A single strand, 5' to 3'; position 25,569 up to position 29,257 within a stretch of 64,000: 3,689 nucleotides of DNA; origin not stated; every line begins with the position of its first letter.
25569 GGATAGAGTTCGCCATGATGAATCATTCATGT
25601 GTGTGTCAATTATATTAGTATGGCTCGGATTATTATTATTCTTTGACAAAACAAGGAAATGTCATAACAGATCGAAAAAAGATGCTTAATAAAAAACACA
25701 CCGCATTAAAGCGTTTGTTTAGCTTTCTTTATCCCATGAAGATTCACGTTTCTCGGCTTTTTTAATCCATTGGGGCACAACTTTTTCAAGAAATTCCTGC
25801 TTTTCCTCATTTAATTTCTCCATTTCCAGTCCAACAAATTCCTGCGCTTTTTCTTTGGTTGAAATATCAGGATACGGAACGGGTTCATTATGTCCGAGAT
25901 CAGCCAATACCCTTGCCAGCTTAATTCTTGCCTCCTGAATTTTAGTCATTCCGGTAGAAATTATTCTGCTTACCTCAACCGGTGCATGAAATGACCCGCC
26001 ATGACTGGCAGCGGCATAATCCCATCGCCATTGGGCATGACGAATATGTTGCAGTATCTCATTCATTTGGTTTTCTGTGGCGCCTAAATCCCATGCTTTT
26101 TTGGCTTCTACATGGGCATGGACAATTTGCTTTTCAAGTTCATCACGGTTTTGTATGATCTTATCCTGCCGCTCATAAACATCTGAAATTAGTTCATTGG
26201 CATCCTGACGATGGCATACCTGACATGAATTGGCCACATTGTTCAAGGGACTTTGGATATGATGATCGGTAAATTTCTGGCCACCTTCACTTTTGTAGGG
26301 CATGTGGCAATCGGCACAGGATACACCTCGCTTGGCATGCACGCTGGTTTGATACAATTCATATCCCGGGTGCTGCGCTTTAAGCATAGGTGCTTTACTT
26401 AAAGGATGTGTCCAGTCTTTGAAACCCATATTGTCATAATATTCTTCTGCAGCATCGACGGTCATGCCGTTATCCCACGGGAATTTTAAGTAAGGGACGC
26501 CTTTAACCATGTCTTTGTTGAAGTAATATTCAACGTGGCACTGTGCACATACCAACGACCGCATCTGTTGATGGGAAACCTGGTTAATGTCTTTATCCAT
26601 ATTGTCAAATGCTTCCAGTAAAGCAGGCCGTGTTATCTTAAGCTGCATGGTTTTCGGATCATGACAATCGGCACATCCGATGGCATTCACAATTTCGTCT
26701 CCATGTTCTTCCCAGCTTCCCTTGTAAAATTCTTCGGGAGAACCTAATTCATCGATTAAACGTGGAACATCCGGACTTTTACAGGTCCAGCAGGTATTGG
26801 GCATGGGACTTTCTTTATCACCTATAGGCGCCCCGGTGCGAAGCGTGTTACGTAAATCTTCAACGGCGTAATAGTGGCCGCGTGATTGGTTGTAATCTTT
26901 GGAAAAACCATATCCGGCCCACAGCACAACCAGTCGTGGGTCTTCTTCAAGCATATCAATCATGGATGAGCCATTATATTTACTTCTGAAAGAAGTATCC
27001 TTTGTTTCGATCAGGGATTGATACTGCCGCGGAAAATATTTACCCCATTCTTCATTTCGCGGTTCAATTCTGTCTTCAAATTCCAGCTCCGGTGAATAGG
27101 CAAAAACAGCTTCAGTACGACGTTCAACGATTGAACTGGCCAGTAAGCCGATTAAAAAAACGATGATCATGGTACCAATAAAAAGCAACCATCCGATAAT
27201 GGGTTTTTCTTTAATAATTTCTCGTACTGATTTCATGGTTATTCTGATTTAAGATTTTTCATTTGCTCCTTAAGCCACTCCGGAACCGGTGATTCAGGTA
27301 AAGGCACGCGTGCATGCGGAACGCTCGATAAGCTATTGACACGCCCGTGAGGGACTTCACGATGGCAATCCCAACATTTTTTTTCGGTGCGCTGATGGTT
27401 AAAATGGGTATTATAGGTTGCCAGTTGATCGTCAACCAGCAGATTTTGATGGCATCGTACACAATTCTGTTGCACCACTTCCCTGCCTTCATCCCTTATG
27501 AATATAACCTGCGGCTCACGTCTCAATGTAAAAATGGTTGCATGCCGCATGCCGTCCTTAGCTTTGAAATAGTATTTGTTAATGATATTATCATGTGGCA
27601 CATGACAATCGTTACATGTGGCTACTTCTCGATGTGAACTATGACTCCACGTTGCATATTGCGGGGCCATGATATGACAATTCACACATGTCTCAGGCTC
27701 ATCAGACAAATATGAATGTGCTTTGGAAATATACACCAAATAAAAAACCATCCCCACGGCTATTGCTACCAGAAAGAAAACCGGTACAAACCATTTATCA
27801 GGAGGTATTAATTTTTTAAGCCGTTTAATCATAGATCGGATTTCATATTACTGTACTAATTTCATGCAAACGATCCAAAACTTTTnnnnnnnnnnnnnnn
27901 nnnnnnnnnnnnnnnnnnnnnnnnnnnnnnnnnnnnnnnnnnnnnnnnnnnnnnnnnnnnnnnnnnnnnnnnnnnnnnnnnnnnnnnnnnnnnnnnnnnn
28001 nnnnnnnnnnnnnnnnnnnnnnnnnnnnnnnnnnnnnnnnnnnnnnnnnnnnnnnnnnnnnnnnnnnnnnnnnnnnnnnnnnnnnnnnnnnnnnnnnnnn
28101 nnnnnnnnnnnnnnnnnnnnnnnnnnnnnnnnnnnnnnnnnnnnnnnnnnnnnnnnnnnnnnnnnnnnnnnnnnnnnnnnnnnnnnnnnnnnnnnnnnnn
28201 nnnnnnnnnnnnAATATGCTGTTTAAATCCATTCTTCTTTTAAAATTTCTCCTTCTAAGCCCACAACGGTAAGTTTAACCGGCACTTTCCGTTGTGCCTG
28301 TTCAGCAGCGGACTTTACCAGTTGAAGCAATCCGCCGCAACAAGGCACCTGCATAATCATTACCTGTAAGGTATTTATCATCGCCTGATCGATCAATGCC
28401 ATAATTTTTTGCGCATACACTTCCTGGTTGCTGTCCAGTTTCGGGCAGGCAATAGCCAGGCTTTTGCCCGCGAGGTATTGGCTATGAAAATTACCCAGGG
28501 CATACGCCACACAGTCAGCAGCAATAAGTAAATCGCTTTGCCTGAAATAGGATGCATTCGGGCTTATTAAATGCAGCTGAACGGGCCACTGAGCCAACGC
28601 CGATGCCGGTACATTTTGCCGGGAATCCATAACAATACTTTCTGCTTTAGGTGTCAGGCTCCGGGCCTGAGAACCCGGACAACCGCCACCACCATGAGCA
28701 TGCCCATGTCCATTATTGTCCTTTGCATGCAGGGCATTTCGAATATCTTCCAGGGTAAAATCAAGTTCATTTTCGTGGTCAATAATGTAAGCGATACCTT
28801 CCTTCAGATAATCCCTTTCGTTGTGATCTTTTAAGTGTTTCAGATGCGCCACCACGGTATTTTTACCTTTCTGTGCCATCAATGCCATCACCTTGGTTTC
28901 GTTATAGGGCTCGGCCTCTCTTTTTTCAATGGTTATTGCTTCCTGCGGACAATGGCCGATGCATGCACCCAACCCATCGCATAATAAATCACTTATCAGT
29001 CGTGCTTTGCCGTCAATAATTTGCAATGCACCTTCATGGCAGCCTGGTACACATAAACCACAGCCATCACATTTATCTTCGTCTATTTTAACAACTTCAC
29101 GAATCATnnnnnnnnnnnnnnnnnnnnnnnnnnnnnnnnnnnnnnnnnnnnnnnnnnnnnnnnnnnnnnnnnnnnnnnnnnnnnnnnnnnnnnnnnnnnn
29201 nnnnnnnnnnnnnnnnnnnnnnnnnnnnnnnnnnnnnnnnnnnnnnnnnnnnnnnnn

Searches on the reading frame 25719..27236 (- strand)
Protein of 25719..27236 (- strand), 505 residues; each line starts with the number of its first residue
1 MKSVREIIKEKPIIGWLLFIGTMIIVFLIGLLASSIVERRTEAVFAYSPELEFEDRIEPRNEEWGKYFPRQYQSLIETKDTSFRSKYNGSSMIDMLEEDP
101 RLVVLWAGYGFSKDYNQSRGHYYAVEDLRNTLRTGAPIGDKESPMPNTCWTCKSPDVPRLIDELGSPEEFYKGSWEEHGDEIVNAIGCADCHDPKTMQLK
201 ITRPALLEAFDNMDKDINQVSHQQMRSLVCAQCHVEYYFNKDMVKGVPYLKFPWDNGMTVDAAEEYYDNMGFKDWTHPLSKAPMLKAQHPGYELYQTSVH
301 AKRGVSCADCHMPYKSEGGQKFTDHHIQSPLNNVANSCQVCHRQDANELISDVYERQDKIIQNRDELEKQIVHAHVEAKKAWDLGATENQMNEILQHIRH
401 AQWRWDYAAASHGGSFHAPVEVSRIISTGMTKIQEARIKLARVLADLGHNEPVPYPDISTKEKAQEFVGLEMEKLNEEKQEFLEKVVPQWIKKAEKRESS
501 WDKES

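Call 8: search_protein_families(library=pfam, proteins=[window:25719-27236:-])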
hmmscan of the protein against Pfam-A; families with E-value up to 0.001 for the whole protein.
window:25719-27236:- (505 aa): 2 families
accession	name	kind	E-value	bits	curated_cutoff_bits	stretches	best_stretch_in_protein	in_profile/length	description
PF02335.20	Cytochrom_C552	-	2.3e-180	600.7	24.1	1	62-496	3-436/438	Cytochrome c552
PF14522.11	Cytochrome_C7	-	9.3e-08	32.2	24.8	1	296-347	4-53/67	Cytochrome c7 and related cytochrome c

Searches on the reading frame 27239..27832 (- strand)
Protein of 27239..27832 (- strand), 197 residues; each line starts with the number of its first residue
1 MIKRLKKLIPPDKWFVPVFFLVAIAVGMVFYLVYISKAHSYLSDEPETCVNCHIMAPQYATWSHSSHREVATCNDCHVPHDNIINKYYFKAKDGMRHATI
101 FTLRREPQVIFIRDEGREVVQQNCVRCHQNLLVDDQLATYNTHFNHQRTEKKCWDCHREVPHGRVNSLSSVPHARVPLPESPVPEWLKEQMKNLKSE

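Call 8: search_protein_families(library=pfam, proteins=[window:27239-27832:-])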
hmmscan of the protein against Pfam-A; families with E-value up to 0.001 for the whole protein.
window:27239-27832:- (197 aa): 4 families
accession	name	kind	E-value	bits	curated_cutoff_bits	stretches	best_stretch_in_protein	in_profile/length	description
PF03264.19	Cytochrom_NNT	-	1.6e-15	57.7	24.1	1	13-164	5-171/174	NapC/NirT cytochrome c family, N-terminal region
PF22678.1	Cytochrom_c_NrfB-like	-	1.2e-05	26.2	27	1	36-81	23-69/89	Cytochrome c-type protein NrfB-like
PF14522.11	Cytochrome_C7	-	1.3e-05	25.3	24.8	1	119-162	11-53/67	Cytochrome c7 and related cytochrome c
PF14537.11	Cytochrom_c3_2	-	1.7e-05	25.6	25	0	117-159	22-66/79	Cytochrome c3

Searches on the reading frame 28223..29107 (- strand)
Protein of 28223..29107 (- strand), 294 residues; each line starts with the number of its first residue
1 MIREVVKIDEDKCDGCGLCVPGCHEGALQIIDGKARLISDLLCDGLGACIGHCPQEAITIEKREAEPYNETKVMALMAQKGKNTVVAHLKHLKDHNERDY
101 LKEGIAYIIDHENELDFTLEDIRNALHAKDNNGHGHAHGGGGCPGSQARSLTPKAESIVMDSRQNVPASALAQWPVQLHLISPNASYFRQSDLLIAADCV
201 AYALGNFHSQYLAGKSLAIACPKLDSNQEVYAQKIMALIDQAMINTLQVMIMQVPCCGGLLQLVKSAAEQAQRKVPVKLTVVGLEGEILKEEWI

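Call 8: search_protein_families(library=pfam, proteins=[window:28223-29107:-])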
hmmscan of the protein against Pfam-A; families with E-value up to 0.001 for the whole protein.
window:28223-29107:- (294 aa): 8 families
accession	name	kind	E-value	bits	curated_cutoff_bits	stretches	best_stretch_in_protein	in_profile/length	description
PF00037.32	Fer4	-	2e-08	34.1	21.1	1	6-27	1-22/24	4Fe-4S binding domain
PF12837.12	Fer4_6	-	4.3e-07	30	25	1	5-28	1-24/24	4Fe-4S binding domain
PF13237.11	Fer4_10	-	4.8e-07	30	25.5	1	6-54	2-53/53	4Fe-4S dicluster domain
PF12838.12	Fer4_7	-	4.9e-07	30.6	27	0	6-27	31-52/52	4Fe-4S dicluster domain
PF14697.11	Fer4_21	-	4.5e-06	27.1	35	1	7-59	2-58/59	4Fe-4S dicluster domain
PF13187.11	Fer4_9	-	7.3e-06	26.4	27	1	12-58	1-52/52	4Fe-4S dicluster domain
PF25160.1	LdpA_Fe-S-bd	-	0.00082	19.5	27.6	0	7-28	22-43/49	LdpA Fe-S cluster-binding domain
PF12797.12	Fer4_2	-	0.00083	19.6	24.5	1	5-24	2-21/22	4Fe-4S binding domain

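Call 32: search_protein_families(library=ncbifam, proteins=[window:28223-29107:-], max_evalue=0.01)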
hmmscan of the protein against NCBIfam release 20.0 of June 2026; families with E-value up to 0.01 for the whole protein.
window:28223-29107:- (294 aa): 43 families (the best 25 are shown)
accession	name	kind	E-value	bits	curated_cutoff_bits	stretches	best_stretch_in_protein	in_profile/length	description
NF040770.1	hetero_SS_HdrA2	exception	3.7e-10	38.6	1100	1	7-88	573-653/777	CoB-CoM heterodisulfide reductase HdrA2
NF040864.1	HgcB_ferredoxin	equivalog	1.1e-08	34.8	99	1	6-61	9-64/93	mercury methylation ferredoxin HgcB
NF038196.1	ferrodoxin_EFR1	subfamily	2.4e-08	34.3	75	1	8-64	182-235/242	EFR1 family ferrodoxin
TIGR02700.1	flavo_MJ0208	hypoth_equivalog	3e-08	33.2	251.35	1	7-60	144-196/234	dihydromethanopterin reductase (acceptor)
NF041891.1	hdrA_Methbact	equivalog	7.1e-08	31.1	1300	1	5-89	566-650/762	ferredoxin:CoB-CoM heterodisulfide reductase subunit HdrA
NF005503.0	PRK07118.1-2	equivalog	5.3e-07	29.2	252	1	3-38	159-194/292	RnfABCDGE type electron transport complex subunit B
NF043069.1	T4HPD_activ_SAM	equivalog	8.7e-07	28.6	425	1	5-64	45-103/299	trans-4-hydroxy-L-proline dehydratase activase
TIGR02179.1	PorD_KorD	subfamily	9.9e-07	28.8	60.05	1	8-62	22-76/78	2-oxoacid:acceptor oxidoreductase, delta subunit, pyruvate/2-ketoisovalerate family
TIGR04041.1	activase_YjjW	hypoth_equivalog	2.1e-06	27.4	250.2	1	11-59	41-88/276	YjjW family glycine radical enzyme activase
NF007202.0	PRK09623.1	equivalog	2.2e-06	27.9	166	1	7-64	47-104/105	3-methyl-2-oxobutanoate dehydrogenase subunit delta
TIGR01944.1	rnfB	subfamily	2.5e-06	27.2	68.7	1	3-70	105-172/190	RnfABCDGE type electron transport complex subunit B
NF007205.0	PRK09626.1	equivalog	7.6e-06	25.9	93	1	6-75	12-86/105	2-oxoglutarate-acceptor oxidoreductase subunit OorD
TIGR03294.1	FrhG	equivalog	9.1e-06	25.6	245.5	1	8-58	171-220/228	coenzyme F420 hydrogenase subunit gamma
NF041778.1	hetero_SS_HdrA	equivalog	1e-05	23.6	1400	1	4-62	580-637/771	ferredoxin:CoB-CoM heterodisulfide reductase subunit HdrA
NF005506.0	PRK07118.1-5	equivalog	1.3e-05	24.8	388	1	5-35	164-194/279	Fe-S cluster domain-containing protein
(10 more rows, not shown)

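Call 76: find_homologous_proteins(query=window:28223-29107:-, max_evalue=1e-40)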
Query window:28223-29107:- (294 aa): 8000 proteins with E <= 1e-40 among 8000 candidates; the best 120 are listed.
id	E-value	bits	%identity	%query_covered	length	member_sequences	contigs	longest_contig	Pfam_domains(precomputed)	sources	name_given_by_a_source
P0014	8.6e-196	667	100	100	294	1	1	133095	PF14697.12,PF12837.13,PF00037.33,PF12838.13,PF13237.12,PF13187.12,PF27217.1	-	-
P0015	8.4e-136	470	72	100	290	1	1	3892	PF12837.13,PF00037.33,PF12838.13,PF13237.12,PF13187.12,PF27217.1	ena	-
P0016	1.2e-133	463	69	100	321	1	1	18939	PF12837.13,PF00037.33,PF12838.13,PF13237.12,PF13187.12,PF27217.1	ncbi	-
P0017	9.4e-132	457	67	100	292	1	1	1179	PF14697.12,PF12837.13,PF00037.33,PF12838.13,PF13237.12,PF13187.12,PF27217.1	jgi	jgi:NAD-dependent dihydropyrimidine dehydrogenase PreA subunit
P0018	3.2e-131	455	67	100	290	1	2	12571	PF12837.13,PF00037.33,PF12838.13,PF13237.12,PF13187.12,PF27217.1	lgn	-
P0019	1.0e-130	453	68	100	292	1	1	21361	PF12837.13,PF00037.33,PF12838.13,PF13237.12,PF13187.12,PF27217.1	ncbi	ncbi:MAG: 4Fe-4S binding protein [Bacteroidales bacterium]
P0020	1.6e-130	453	67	100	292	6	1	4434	PF14697.12,PF12837.13,PF00037.33,PF12838.13,PF13237.12,PF13187.12,PF27217.1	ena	-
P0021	2.6e-130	452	66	100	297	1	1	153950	PF14697.12,PF12837.13,PF00037.33,PF12838.13,PF13237.12,PF13187.12,PF27217.1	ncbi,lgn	-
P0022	5.3e-130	451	69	100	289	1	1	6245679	PF12837.13,PF00037.33,PF12838.13,PF13237.12,PF13187.12,PF27217.1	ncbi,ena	-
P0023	1.4e-129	450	66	100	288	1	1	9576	PF14697.12,PF12837.13,PF00037.33,PF12838.13,PF13237.12,PF13187.12,PF27217.1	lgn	-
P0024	4.5e-129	448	66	100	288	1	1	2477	PF14697.12,PF12837.13,PF00037.33,PF12838.13,PF25160.2,PF13237.12,PF13187.12,PF27217.1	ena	-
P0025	4.7e-129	448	65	100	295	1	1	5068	PF14697.12,PF12837.13,PF00037.33,PF12838.13,PF13237.12,PF13187.12,PF27217.1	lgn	-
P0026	5.6e-129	448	67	100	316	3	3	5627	PF14697.12,PF12837.13,PF00037.33,PF12838.13,PF13237.12,PF13187.12,PF27217.1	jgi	jgi:ferredoxin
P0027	6.0e-129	447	64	100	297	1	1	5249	PF14697.12,PF12837.13,PF00037.33,PF12838.13,PF13237.12,PF13187.12,PF27217.1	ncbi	ncbi:MAG: 4Fe-4S binding protein [Bacteroidales bacterium]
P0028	6.9e-129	447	65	100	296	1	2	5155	PF14697.12,PF12837.13,PF00037.33,PF12838.13,PF13237.12,PF13187.12,PF27217.1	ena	-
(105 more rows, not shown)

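Call 77: find_encoding_contigs(protein=P0015, flank=5000, max_places=2)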
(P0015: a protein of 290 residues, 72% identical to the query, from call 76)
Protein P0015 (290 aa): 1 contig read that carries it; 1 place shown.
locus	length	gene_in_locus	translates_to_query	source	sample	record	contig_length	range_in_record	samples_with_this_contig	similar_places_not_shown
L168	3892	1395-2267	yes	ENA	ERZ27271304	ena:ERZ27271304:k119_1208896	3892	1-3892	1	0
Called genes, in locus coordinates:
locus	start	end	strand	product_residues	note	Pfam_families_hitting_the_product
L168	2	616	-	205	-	?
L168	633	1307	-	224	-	PF00027:cNMP_binding, PF13545:HTH_Crp_2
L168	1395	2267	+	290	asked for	PF00037:Fer4 (faint), PF12837:Fer4_6 (weak), PF12838:Fer4_7 (faint), PF13237:Fer4_10 (weak), PF13187:Fer4_9 (weak), PF27217:AF_0155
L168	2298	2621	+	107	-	PF07883:Cupin_2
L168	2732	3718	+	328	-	PF00392:GntR, PF13377:Peripla_BP_3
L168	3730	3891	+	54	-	?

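Call 78: find_encoding_contigs(protein=P0016, flank=5000, max_places=2)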
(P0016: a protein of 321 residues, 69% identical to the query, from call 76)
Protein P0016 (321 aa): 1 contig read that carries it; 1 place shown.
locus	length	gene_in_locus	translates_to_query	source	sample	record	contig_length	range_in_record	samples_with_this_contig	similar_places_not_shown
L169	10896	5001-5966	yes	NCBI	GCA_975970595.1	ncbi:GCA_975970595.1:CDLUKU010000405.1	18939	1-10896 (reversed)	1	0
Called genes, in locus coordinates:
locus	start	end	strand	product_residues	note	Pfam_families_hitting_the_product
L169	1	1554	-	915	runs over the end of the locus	PF00070:Pyr_redox (faint), PF00890:FAD_binding_2 (faint), PF01134:GIDA (faint), PF14691:Fer4_20, PF01266:DAO (weak), PF07992:Pyr_redox_2, PF13450:NAD_binding_8, PF13738:Pyr_redox_3, +6 more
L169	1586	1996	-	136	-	PF02662:FlpD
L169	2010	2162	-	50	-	-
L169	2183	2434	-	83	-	PF01206:TusA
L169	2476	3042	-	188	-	PF13686:DrsE_2, PF02635:DsrE (faint)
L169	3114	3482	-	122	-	PF13686:DrsE_2 (faint), PF02635:DsrE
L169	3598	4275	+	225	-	PF00027:cNMP_binding, PF13545:HTH_Crp_2, PF00325:Crp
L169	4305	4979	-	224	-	PF00027:cNMP_binding, PF13545:HTH_Crp_2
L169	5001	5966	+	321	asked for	PF12838:Fer4_7 (faint), PF13187:Fer4_9 (faint), PF00037:Fer4 (faint), PF12837:Fer4_6 (weak), PF13237:Fer4_10 (weak), PF27217:AF_0155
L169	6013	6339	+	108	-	PF02311:AraC_binding, PF07883:Cupin_2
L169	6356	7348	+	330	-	PF12801:Fer4_5 (weak)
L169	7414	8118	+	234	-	-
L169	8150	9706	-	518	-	PF12969:DUF3857, PF01841:Transglut_core (weak)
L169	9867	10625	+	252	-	PF13645:YkuD_2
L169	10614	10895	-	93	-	?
